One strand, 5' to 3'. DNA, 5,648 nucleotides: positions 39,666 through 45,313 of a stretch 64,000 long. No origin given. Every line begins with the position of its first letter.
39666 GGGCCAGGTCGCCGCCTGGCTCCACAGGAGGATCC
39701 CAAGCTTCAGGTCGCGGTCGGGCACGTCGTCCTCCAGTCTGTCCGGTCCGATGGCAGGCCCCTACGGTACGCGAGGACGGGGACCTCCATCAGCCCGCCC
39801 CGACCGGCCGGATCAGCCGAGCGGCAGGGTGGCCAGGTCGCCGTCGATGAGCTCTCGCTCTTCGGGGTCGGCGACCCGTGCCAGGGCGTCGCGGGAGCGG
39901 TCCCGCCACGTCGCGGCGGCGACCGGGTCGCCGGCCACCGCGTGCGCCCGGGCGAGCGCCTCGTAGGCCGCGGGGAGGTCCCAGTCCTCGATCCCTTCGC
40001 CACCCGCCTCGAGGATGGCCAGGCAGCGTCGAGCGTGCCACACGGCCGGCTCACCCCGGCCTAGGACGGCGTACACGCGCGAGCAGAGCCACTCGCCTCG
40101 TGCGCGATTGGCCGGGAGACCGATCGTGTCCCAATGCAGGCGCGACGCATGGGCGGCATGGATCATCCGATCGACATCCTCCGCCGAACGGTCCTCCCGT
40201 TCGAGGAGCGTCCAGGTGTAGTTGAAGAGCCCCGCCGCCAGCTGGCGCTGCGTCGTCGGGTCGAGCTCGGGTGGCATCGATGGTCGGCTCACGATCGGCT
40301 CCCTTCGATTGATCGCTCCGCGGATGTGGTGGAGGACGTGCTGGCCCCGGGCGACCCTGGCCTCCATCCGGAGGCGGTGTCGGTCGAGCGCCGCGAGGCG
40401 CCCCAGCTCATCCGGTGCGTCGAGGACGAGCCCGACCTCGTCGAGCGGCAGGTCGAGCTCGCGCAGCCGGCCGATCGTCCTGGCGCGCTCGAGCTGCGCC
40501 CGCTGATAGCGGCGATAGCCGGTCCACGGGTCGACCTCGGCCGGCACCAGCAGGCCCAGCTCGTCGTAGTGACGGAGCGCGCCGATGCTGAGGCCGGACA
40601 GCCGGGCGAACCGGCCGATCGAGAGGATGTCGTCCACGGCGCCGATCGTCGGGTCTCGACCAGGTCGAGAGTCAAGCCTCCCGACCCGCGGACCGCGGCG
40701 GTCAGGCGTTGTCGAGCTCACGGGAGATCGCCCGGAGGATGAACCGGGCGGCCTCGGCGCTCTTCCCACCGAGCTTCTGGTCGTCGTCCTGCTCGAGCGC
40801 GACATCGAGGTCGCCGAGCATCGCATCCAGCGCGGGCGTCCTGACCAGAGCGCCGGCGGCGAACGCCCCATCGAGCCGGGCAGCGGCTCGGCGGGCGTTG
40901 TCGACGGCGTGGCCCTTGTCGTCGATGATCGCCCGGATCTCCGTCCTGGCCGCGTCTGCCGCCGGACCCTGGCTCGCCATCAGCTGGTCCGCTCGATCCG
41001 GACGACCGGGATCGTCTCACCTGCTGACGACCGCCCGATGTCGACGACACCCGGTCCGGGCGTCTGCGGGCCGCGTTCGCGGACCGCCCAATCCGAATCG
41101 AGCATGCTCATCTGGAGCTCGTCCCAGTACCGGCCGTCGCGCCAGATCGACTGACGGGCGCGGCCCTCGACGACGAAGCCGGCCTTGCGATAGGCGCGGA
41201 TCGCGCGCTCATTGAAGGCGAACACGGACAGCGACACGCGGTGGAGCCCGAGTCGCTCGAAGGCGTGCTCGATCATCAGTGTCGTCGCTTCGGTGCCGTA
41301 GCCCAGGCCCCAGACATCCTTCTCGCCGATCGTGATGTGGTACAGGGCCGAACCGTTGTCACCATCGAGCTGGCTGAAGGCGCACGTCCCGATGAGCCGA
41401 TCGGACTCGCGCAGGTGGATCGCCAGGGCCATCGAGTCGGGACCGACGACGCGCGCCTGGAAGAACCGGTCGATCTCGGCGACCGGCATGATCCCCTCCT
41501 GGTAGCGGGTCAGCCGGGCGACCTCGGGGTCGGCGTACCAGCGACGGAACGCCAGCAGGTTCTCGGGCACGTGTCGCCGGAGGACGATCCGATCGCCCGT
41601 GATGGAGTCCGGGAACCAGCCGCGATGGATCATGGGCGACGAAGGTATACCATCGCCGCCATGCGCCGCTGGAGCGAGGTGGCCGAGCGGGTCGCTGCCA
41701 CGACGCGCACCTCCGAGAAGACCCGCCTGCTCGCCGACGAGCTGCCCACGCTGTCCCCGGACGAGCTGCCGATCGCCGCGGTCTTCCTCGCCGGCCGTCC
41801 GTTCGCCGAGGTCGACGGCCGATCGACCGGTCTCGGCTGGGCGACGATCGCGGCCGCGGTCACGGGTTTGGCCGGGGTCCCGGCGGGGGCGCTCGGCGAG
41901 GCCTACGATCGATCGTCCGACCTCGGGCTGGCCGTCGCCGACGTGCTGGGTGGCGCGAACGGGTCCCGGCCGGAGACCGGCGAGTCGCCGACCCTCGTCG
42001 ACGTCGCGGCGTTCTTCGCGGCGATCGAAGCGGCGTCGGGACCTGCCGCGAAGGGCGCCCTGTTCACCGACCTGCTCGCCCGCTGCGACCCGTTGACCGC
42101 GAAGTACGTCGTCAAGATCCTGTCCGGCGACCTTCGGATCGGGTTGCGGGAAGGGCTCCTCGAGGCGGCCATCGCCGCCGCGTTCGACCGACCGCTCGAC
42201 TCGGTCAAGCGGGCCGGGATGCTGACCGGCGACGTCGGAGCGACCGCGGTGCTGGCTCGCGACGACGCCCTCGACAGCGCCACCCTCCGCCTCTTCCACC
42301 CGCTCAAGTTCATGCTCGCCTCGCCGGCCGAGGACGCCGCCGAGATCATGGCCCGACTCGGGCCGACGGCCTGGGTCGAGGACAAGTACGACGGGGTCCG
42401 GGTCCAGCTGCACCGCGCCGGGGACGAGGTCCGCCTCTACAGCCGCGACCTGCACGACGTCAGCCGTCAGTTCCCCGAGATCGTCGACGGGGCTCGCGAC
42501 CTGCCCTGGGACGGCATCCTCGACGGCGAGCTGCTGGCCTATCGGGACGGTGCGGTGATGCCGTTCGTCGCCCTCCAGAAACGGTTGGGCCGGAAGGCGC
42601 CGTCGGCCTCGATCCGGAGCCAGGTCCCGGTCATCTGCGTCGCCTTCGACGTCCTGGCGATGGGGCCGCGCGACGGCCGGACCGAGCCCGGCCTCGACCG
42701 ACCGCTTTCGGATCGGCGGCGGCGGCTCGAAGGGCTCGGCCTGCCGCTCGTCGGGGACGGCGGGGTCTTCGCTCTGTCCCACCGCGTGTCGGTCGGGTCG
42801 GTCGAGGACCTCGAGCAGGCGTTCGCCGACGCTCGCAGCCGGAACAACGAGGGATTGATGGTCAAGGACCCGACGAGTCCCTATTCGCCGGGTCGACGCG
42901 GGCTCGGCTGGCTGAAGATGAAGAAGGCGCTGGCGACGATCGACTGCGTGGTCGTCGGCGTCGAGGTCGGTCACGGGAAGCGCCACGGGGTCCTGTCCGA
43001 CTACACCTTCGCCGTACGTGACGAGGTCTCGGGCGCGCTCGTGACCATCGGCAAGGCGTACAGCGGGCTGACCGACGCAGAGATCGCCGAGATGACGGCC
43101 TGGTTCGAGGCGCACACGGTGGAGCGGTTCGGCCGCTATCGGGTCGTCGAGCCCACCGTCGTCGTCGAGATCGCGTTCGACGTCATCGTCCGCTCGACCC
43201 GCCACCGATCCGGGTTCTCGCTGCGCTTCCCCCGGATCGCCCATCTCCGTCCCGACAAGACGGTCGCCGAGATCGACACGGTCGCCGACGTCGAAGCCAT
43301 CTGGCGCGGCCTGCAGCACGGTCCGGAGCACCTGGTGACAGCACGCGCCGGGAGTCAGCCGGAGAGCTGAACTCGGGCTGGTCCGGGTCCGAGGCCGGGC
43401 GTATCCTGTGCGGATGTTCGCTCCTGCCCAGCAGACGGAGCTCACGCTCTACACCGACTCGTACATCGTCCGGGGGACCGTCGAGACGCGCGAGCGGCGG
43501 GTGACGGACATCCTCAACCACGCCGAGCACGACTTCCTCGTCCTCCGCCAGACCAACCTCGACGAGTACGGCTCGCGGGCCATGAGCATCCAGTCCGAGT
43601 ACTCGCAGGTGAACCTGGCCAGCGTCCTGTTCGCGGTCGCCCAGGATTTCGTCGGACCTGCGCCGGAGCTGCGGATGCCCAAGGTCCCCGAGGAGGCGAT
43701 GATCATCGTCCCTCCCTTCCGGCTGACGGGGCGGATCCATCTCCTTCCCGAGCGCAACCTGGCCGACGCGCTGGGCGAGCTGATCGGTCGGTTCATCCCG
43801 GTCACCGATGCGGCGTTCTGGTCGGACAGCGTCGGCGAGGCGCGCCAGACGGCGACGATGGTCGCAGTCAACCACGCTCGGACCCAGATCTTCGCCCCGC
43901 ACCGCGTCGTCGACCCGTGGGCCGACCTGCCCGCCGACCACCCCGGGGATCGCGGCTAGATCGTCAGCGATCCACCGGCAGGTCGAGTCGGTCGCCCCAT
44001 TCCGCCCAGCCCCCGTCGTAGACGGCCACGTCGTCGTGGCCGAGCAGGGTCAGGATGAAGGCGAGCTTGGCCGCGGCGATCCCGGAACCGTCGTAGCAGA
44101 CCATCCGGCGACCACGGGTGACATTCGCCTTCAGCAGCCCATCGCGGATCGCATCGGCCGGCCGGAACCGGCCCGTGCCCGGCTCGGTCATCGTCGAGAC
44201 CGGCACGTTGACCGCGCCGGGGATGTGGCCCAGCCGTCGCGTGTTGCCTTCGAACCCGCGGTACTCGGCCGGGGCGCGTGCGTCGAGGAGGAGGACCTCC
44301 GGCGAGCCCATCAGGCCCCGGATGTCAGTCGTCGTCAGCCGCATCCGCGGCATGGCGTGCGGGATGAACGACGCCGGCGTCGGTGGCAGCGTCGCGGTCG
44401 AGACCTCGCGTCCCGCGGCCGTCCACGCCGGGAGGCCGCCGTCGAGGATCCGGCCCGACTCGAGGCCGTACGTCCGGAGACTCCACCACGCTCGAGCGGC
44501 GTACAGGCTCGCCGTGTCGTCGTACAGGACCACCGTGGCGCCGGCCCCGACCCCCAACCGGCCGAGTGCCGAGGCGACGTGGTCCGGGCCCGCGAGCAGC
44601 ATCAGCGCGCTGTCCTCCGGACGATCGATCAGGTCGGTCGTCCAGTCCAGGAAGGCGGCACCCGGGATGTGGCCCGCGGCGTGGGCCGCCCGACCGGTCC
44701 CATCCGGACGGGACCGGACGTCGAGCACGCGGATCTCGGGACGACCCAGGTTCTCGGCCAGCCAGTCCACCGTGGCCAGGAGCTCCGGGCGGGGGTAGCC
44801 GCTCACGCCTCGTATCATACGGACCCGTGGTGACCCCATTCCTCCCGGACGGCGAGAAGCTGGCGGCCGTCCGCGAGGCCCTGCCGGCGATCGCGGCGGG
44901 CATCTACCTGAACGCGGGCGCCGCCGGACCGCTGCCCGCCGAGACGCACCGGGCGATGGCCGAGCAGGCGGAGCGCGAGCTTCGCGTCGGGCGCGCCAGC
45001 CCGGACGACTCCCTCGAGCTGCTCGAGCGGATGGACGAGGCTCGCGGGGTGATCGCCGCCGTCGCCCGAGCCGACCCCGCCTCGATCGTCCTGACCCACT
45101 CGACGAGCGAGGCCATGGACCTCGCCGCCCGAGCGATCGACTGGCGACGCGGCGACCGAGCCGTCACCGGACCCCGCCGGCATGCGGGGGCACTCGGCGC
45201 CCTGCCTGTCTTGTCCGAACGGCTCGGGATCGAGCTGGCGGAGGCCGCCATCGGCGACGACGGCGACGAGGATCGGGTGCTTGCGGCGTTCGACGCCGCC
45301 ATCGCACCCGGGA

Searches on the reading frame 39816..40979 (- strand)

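Call 27: search_protein_families(library=pfam, proteins=[window:39816-40979:-], max_evalue=0.0001)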
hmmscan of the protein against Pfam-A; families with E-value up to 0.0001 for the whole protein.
window:39816-40979:- (388 aa): 2 families
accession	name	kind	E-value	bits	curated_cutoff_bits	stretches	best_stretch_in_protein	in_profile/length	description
PF13411.12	MerR_1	-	8.1e-13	48.7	21.6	1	120-187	2-67/69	MerR HTH family regulatory protein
PF00376.29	MerR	-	3e-11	43.4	28.2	1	120-158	1-38/38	MerR family regulatory protein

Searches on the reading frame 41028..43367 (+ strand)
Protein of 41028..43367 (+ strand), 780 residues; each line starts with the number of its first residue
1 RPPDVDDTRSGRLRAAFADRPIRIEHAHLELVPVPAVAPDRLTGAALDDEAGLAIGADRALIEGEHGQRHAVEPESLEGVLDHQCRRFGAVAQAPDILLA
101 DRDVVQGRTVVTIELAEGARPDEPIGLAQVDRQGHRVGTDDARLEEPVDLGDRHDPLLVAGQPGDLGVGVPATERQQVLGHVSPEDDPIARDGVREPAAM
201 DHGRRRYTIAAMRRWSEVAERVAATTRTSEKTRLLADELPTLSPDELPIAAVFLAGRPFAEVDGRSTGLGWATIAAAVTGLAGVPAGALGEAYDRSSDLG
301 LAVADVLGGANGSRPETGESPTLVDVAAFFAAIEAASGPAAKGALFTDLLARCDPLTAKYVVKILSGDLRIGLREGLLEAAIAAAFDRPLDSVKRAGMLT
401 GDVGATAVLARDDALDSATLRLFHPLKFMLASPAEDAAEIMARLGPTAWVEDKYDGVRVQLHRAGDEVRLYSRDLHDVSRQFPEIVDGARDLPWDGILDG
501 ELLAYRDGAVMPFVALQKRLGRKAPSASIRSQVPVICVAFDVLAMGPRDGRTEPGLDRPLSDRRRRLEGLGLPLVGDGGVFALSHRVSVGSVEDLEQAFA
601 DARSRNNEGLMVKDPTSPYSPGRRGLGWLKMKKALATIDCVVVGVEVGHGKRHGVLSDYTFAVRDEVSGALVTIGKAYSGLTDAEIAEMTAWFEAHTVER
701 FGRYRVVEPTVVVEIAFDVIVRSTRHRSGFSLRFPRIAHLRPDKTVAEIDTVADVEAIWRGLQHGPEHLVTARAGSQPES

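Call 27: search_protein_families(library=pfam, proteins=[window:41028-43367:+], max_evalue=0.0001)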
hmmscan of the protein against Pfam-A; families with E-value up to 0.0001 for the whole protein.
window:41028-43367:+ (780 aa): 3 families
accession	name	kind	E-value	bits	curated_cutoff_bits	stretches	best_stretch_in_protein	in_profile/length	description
PF01068.26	DNA_ligase_A_M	-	2.4e-41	142.1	26.2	1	429-632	2-204/204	ATP dependent DNA ligase domain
PF04675.19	DNA_ligase_A_N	-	5.1e-20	72.8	24.6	1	215-383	5-174/174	DNA ligase N terminus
PF04679.21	DNA_ligase_A_C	-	1.1e-11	45.4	27.5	1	653-744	2-94/94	ATP dependent DNA ligase C terminal region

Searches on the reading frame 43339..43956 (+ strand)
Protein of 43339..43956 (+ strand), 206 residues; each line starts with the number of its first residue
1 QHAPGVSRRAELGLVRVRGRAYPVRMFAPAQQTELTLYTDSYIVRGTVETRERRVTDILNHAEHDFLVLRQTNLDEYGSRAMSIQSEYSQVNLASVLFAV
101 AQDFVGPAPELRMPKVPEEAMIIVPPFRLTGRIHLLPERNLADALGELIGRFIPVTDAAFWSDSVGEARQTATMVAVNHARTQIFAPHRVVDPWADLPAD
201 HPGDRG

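Call 27: search_protein_families(library=pfam, proteins=[window:43339-43956:+], max_evalue=0.0001)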
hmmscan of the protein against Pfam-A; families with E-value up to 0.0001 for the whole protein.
window:43339-43956:+ (206 aa): 1 family
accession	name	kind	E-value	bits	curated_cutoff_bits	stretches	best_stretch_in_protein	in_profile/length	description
PF20660.2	DUF6812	-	1.2e-10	41.6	27.1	0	128-178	1-49/53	Family of unknown function (DUF6812)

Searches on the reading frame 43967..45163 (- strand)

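Call 27: search_protein_families(library=pfam, proteins=[window:43967-45163:-], max_evalue=0.0001)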
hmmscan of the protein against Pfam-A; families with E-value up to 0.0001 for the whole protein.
window:43967-45163:- (399 aa): 1 family
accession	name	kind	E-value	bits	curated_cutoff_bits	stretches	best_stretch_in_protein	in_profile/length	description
PF00581.25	Rhodanese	-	1.8e-33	115.4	22.2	2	279-390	3-100/102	Rhodanese-like domain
